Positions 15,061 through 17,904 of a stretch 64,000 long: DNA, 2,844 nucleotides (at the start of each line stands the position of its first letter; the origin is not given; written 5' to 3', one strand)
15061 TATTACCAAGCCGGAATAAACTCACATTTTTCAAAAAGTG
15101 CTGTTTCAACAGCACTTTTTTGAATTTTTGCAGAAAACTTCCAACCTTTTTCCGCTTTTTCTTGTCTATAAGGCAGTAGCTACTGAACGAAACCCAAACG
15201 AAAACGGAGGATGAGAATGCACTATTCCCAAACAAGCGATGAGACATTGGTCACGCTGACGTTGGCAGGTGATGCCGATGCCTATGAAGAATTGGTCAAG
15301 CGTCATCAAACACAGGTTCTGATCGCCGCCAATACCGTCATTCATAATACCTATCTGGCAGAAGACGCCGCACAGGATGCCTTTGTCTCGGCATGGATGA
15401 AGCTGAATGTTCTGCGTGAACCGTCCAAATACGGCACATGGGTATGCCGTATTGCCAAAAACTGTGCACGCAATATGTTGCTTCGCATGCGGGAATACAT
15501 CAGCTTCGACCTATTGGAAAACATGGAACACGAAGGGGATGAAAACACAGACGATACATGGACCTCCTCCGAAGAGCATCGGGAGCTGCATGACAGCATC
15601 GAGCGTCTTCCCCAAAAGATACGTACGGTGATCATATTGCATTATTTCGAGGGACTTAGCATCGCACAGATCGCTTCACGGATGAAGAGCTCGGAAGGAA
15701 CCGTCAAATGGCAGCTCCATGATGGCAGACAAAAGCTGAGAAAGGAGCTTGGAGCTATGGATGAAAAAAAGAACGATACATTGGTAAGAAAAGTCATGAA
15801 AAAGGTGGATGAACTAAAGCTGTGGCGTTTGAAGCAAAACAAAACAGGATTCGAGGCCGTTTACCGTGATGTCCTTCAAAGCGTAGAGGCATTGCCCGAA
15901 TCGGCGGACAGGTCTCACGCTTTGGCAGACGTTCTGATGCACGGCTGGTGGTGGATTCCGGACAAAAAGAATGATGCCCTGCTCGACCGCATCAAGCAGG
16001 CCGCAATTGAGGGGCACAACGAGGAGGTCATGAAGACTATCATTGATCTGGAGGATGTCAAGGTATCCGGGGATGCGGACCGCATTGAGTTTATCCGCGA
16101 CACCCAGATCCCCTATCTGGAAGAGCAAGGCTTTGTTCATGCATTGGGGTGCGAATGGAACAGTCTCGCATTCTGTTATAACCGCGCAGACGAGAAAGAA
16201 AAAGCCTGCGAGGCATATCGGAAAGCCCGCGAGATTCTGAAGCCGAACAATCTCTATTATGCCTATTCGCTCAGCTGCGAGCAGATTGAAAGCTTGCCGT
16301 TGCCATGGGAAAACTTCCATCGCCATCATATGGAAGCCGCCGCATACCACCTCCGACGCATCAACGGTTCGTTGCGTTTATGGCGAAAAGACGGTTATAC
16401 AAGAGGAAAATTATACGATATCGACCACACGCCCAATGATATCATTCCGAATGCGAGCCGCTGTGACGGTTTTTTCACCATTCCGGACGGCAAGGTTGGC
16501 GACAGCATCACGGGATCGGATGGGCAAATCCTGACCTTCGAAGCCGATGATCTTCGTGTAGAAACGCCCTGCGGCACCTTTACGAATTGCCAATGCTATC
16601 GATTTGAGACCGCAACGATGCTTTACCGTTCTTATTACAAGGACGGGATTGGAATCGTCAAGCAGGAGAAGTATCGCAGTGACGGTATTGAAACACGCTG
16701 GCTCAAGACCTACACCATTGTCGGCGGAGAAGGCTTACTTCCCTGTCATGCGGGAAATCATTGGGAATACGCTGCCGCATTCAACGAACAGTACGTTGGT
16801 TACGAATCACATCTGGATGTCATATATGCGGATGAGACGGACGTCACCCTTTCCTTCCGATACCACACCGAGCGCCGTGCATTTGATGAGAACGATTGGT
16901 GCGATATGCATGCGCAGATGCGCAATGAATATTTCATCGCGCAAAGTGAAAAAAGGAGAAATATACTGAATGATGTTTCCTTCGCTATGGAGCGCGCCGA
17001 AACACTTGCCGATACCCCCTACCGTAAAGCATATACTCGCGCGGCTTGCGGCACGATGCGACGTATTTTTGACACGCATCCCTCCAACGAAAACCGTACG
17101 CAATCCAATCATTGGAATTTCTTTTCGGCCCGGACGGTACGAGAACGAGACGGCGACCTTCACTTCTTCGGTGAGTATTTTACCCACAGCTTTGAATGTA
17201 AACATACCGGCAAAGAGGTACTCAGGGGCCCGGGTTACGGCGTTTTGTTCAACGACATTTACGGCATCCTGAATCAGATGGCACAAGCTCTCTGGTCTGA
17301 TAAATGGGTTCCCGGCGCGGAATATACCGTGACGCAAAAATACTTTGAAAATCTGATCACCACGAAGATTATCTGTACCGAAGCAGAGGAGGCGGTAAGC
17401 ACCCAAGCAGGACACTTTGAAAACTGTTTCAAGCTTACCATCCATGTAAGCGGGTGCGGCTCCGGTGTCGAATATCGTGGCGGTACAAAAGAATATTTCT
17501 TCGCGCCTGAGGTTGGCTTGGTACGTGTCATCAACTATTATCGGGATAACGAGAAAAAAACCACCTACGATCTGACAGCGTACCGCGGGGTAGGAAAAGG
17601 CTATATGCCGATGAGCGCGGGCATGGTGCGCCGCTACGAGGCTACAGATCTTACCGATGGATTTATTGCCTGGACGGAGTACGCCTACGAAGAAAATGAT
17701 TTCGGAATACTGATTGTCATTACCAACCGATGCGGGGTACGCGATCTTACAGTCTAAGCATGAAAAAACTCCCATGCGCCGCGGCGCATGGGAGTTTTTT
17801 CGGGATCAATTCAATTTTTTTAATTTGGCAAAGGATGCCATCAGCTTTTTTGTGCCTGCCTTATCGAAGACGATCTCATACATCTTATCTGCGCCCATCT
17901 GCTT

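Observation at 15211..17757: Cytoplasmic ECF sigma factor fused to a roughly 650-aa C-terminal extension with an internal duplicated domain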

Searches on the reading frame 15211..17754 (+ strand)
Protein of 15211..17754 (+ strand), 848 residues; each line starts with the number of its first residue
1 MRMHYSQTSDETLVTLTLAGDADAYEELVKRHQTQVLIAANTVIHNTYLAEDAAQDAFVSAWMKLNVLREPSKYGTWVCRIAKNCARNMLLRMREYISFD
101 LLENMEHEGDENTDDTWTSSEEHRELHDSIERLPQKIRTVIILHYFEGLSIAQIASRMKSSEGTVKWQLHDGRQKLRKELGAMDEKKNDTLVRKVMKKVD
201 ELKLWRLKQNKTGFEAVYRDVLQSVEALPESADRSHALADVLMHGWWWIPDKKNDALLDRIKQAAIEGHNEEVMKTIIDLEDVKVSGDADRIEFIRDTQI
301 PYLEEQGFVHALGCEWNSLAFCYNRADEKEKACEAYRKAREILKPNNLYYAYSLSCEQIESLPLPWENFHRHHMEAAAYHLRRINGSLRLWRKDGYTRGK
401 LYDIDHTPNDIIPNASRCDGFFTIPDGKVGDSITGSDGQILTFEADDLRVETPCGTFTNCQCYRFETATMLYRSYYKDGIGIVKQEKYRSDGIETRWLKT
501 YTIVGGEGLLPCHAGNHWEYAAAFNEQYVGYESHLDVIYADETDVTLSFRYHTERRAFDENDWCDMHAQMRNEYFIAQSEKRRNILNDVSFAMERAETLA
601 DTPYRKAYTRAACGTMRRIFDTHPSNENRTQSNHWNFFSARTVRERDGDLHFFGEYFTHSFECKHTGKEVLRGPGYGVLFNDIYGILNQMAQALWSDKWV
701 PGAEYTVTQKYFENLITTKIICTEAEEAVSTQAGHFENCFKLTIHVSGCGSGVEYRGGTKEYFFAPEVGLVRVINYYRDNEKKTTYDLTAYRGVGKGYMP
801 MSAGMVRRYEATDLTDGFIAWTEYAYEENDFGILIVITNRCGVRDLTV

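Call 3: search_protein_families(library=pfam, proteins=[window:15211-17754:+], max_evalue=1)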
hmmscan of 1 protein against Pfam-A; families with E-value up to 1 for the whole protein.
window:15211-17754:+ (848 aa): 6 families
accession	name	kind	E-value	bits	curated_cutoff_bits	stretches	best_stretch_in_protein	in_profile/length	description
PF08281.18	Sigma70_r4_2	-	1.5e-13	50.6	25.7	1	124-176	2-54/54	Sigma-70, region 4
PF04545.22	Sigma70_r4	-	5.7e-10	39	24.1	1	130-178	2-50/50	Sigma-70, region 4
PF04542.20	Sigma70_r2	-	9.6e-09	35.4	24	1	28-92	1-67/71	Sigma-70 region 2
PF21347.3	DUF3108_like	-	3.2e-08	34.1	27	2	724-784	137-195/199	DUF3108-like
PF07638.17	Sigma70_ECF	-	4.7e-06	27.1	21.1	1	111-180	110-183/185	ECF sigma factor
PF06530.18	Phage_antitermQ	-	0.02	15.2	26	1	136-185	66-115/118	Phage antitermination protein Q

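Call 4: search_protein_families(library=ncbifam, proteins=[window:15211-17754:+], max_evalue=1)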
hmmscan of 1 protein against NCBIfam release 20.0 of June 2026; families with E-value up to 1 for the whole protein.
window:15211-17754:+ (848 aa): 100 families (the best 25 are shown)
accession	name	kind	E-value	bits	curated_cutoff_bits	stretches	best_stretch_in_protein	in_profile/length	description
NF007225.0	PRK09643.1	equivalog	3e-28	98.9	190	1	4-190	8-192/204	RNA polymerase sigma factor SigM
TIGR02985.1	Sig70_bacteroi1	subfamily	9.4e-28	97.5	126.4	1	24-180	2-162/162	RNA polymerase sigma-70 factor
NF008888.0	PRK11922.1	equivalog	2.1e-27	96.2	204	1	4-181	11-197/231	RNA polymerase sigma factor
TIGR02954.1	Sig70_famx3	hypoth_equivalog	4.4e-27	94.9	188.5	1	10-180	3-167/170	RNA polymerase sigma-70 factor, TIGR02954 family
NF007223.0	PRK09641.1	equivalog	6.7e-27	94.5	209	1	13-181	8-185/187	RNA polymerase sigma factor SigW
TIGR02983.1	SigE-fam_strep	subfamily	2.7e-26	92.4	141.55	1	21-182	4-160/162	SigE family RNA polymerase sigma factor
NF007216.0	PRK09638.1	equivalog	1.5e-24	86.7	194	1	8-183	3-177/180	RNA polymerase sigma factor SigY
NF004113.0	PRK05602.1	equivalog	5.9e-24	84.9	208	1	4-187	26-208/211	RNA polymerase sigma factor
NF009166.1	PRK12513.1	equivalog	8.1e-24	84.4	206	1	5-185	4-191/193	RNA polymerase sigma factor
TIGR02937.1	sigma70-ECF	superfamily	8.3e-24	84.1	42.9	1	23-180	1-165/165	sigma-70 family RNA polymerase sigma factor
TIGR02948.1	SigW_bacill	equivalog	1.1e-23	84.3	243.1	1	15-181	10-185/187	RNA polymerase sigma factor SigW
NF058625.1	sigma_PG0214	equivalog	8.6e-23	80.9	130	1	23-186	4-167/170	GFO_1088 family ECF-type sigma factor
NF009171.0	PRK12518.1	equivalog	2.1e-22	79.9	208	1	5-180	9-184/191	RNA polymerase sigma factor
TIGR02939.1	RpoE_Sigma70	equivalog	6.4e-22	78.5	236.15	1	7-180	4-186/190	RNA polymerase sigma factor RpoE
NF006930.0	PRK09415.1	subfamily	1.1e-21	77.4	198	1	23-180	16-175/179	RNA polymerase factor sigma C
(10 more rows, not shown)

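Call 20: find_related_loci(query=A2, collection=genome_contigs, flank=6000)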
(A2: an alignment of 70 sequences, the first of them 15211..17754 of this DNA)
Query A2 (848 aa) in genome_contigs; peptide patterns used: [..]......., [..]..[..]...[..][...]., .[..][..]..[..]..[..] (x = any residue, [..] = any of these).
599 stretches matched a pattern (row limit reached: there are more); 504 encode a relative of the query (tblastn E <= 1e-3); the best 80 are kept; 80 distinct loci.
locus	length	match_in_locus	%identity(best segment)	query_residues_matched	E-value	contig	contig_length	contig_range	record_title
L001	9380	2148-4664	49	2-844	0e+0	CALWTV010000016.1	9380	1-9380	MAG: uncultured Clostridia bacterium isolate E06__bin124 genome assembly, contig: E06__k127_5221593, whole genome shotgu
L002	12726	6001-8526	49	3-844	0e+0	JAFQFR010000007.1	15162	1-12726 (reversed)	MAG: Clostridia bacterium isolate RGIG1777 Goat_Cecum-4__c138894, whole genome shotgun sequence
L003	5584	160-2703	48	1-845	0e+0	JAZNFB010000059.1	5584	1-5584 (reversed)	MAG: Candidatus Flemingiibacterium sp. isolate T1900044715_TS20190181.MAGScoT_cleanbin_000068 SGB_1872_k141_932345, whol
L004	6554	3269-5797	48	9-846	0e+0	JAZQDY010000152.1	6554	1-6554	MAG: Eubacteriales bacterium isolate T1900044635_TS20190101.MAGScoT_cleanbin_000080 SGB_1135_k141_1332525, whole genome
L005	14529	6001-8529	48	3-846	0e+0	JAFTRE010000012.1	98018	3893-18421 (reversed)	MAG: Clostridia bacterium isolate RGIG4075 Roe_deer_Cecum.Co__c666017, whole genome shotgun sequence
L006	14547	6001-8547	48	3-846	0e+0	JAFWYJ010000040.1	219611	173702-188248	MAG: Clostridia bacterium isolate RGIG6183 Sheep_Rectum-1__c560159, whole genome shotgun sequence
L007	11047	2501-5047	47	3-846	0e+0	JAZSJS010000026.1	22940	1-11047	MAG: Eubacteriales bacterium isolate T1900044564_TS20190030.MAGScoT_cleanbin_000018 SGB_385_k141_1638361, whole genome s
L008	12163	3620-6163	47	3-845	0e+0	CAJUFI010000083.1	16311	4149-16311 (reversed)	MAG TPA_asm: uncultured Acetatifactor sp. isolate MGBC130773 genome assembly, contig: MGBC130773.83, whole genome shotgu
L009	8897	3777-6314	46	3-846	0e+0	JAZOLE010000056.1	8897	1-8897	MAG: Eubacteriales bacterium isolate T1900045656_YK20190350.MAGScoT_cleanbin_000022 SGB_8240_k141_2467995, whole genome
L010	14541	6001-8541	46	2-846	0e+0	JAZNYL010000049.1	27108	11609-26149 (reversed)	MAG: Eubacteriales bacterium isolate T1900044776_TS20190242.MAGScoT_cleanbin_000008 SGB_2481_k141_1345545, whole genome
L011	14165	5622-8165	46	3-846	0e+0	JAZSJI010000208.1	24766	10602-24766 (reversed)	MAG: Candidatus Flemingiibacterium sp. isolate T1900044565_TS20190031.MAGScoT_cleanbin_000018 SGB_400_k141_2813406, whol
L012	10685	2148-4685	46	2-846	0e+0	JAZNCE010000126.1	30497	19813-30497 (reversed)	MAG: Eubacteriales bacterium isolate T1900044737_TS20190203.MAGScoT_cleanbin_000006 SGB_2028_k141_2001718, whole genome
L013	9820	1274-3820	47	1-846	0e+0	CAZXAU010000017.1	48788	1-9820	MAG TPA_asm: uncultured Lachnospiraceae bacterium isolate SRP199465_co1_4 genome assembly, contig: NODE_1484_length_4878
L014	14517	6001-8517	46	3-844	0e+0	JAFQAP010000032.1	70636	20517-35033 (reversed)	MAG: Clostridia bacterium isolate RGIG1645 Goat_Cecum-1__c643239, whole genome shotgun sequence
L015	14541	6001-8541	46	2-846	0e+0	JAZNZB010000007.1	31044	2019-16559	MAG: Eubacteriales bacterium isolate T1900044772_TS20190238.MAGScoT_cleanbin_000011 SGB_2452_k141_351624, whole genome s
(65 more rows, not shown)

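Call 23: predict_structure(alignment_id=A2)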
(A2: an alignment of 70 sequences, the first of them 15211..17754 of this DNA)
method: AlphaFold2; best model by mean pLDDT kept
length: 848 residues; sequences in the alignment: 70
mean_pLDDT: 88.3   pTM: 0.72
mean pLDDT of the five models: 88.3, 88.1, 87.4, 87.2, 84.6
residues with pLDDT >= 90: 538; 70-90: 238; 50-70: 35; < 50: 37
segments of 3 or more residues with pLDDT < 50: 97-123, 181-186
pLDDT, mean of each block of 10 residues (from residue 1): 76 89 91 92 82 88 85 92 82 53 39 35 62 85 76 84 81 69 50 87 88 87 90 92 74 72 94 92 87 96 97 97 92 97 97 95 83 96 94 93 91 95 94 93 98 98 91 97 92 92 96 98 94 97 97 96 95 81 82 98 97 96 90 93 90 78 87 91 95 95 92 87 95 97 94 90 97 94 96 95 97 95 96 93 89
secondary structure, 60 per line:
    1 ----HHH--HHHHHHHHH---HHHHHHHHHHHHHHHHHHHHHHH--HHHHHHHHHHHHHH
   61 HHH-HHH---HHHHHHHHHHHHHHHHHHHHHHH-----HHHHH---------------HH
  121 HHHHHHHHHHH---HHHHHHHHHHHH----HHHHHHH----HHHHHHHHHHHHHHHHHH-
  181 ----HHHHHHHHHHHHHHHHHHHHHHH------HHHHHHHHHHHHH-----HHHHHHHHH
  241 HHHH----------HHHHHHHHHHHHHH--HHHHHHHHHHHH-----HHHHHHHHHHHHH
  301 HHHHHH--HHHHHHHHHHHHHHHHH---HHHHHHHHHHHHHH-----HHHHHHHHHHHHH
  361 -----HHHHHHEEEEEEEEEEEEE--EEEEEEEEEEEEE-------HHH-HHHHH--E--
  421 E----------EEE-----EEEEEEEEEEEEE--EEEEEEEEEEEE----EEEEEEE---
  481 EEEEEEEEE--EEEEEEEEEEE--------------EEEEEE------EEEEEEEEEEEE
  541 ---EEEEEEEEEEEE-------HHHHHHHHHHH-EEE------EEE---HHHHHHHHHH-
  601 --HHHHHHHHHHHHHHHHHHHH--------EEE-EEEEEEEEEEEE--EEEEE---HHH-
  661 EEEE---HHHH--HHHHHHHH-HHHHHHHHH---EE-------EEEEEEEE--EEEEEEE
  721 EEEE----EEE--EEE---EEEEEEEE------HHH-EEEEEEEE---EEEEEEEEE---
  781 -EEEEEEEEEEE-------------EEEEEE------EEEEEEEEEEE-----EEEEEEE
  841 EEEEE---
elements in order (helices of 4 or more, strands of 3 or more residues): H10-18 H22-44 H47-63 H71-93 H99-103 H119-131 H135-146 H151-157 H162-179 H185-207 H214-226 H232-244 H255-268 H271-282 H288-306 H309-325 H329-342 H348-360 H366-371 E372-384 E387-399 H411-415 E432-434 E440-452 E455-466 E471-477 E481-489 E492-502 E517-522 E529-540 E544-555 H563-573 E575-577 E584-586 H590-599 H603-622 E631-633 E635-646 E649-653 E661-664 H668-671 H674-681 H683-691 E704-711 E714-724 E729-731 E734-736 E740-747 E758-765 E769-777 E782-792 E806-811 E818-828 E834-845

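Call 26: fold_search(model_id=the predicted structure, library=pdb)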
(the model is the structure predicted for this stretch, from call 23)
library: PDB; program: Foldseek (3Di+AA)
matches with E <= 10: 1171; with E <= 0.001: 18
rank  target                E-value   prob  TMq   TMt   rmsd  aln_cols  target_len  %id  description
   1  8z6g_B                7.1e-06  1.00  0.10  0.45  12.7       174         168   30  the AlgU-MucAcyto complex structure in Pseudomonas aeruginosa (released 2024-05-08)
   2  5wuq_A                7.7e-06  1.00  0.10  0.47  14.1       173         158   28  Crystal structure of SigW in complex with its anti-sigma RsiW, a zinc binding form (released 2017-03-29)
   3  5wur_A                9.6e-06  1.00  0.10  0.50  14.1       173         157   28  Crystal structure of SigW in complex with its anti-sigma RsiW, an oxdized form (released 2017-03-29)
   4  9m9e_F                1.0e-05  1.00  0.09  0.41  17.8       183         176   25  Structural Basis of Pausing During Transcription Initiation in Mycobacterium tuberculosis (released 2026-01-14)
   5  8z6g_D                1.4e-05  1.00  0.10  0.46  13.3       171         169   32  the AlgU-MucAcyto complex structure in Pseudomonas aeruginosa (released 2024-05-08)
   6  1or7_A                2.0e-05  1.00  0.10  0.45  13.7       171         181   30  Crystal Structure of Escherichia coli sigmaE with the Cytoplasmic Domain of its Anti-sigma RseA (released 2003-04-15)
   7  1or7_B                2.2e-05  1.00  0.10  0.49  11.8       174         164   26  Crystal Structure of Escherichia coli sigmaE with the Cytoplasmic Domain of its Anti-sigma RseA (released 2003-04-15)
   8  6in7_B                2.4e-05  1.00  0.10  0.45  12.6       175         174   31  Crystal structure of AlgU in complex with MucA(cyto) (released 2019-07-24)
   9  6jbq_F                2.8e-05  1.00  0.10  0.44  24.1       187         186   29  CryoEM structure of Escherichia coli sigmaE transcription initiation complex containing 5nt of RNA (released 2019-05-29)
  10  5wuq_B                3.2e-05  1.00  0.10  0.48  13.8       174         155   28  Crystal structure of SigW in complex with its anti-sigma RsiW, a zinc binding form (released 2017-03-29)
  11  6dv9_F                5.7e-05  1.00  0.09  0.38  24.3       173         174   25  Crystal structure of Mycobacterium tuberculosis transcription initiation complex(ECF sigma factor L) containing 5nt RN (released 2019-02-20)
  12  4nqw_A                9.1e-05  1.00  0.09  0.48  11.8       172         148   19  Structure of Mycobacterium tuberculosis extracytoplasmic function sigma factor SigK in complex with the cytosolic doma (released 2014-01-22)
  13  9m9d_F                1.9e-04  1.00  0.08  0.41  23.7       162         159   26  Structural Basis of Pausing During Transcription Initiation in Mycobacterium tuberculosis (released 2026-01-14)
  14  9m98_F                1.9e-04  1.00  0.08  0.39  23.8       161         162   25  Structural Basis of Pausing During Transcription Initiation in Mycobacterium tuberculosis (released 2026-01-14)
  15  9b8a                  3.6e-04  0.66  0.09  0.13  28.4       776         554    7  Cryo-EM structure of E. coli cellulose synthase subunit C (released 2025-02-19)
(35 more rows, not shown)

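Call 57: search_protein_families(library=pfam, alignment_id=A1, max_evalue=0.01)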
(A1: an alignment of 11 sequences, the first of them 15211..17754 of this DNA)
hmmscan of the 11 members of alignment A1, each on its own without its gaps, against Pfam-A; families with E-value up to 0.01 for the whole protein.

A. member 1, window:15211-17754:+ (848 aa): 5 families
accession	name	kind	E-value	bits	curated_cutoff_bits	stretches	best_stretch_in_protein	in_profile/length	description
PF08281.18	Sigma70_r4_2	-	1.5e-13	50.6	25.7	1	124-176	2-54/54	Sigma-70, region 4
PF04545.22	Sigma70_r4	-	5.7e-10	39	24.1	1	130-178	2-50/50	Sigma-70, region 4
PF04542.20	Sigma70_r2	-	9.6e-09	35.4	24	1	28-92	1-67/71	Sigma-70 region 2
PF21347.3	DUF3108_like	-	3.2e-08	34.1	27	1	724-784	137-195/199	DUF3108-like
PF07638.17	Sigma70_ECF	-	4.7e-06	27.1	21.1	1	111-180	110-183/185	ECF sigma factor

B. families by the number of members that match (of 11 scanned): 14 families
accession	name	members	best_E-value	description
PF08281.18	Sigma70_r4_2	11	1.3e-16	Sigma-70, region 4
PF04542.20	Sigma70_r2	11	4.3e-14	Sigma-70 region 2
PF04545.22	Sigma70_r4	11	1.8e-12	Sigma-70, region 4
PF21347.3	DUF3108_like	11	1.4e-09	DUF3108-like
PF07638.17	Sigma70_ECF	11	7.7e-08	ECF sigma factor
PF06530.18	Phage_antitermQ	5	0.00099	Phage antitermination protein Q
PF13384.12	HTH_23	4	0.00034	Homeodomain-like domain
PF00196.25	GerE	4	0.0033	Bacterial regulatory proteins, luxR family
PF07719.23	TPR_2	3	6e-06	Tetratricopeptide repeat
PF04297.20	UPF0122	3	0.00032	Putative helix-turn-helix protein, YlxM / p13 like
PF00515.34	TPR_1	2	4.6e-05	Tetratricopeptide repeat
PF05331.17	DUF742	1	0.0043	Protein of unknown function (DUF742)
PF13181.12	TPR_8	1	0.0049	Tetratricopeptide repeat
PF13412.12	HTH_24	1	0.0051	Winged helix-turn-helix DNA-binding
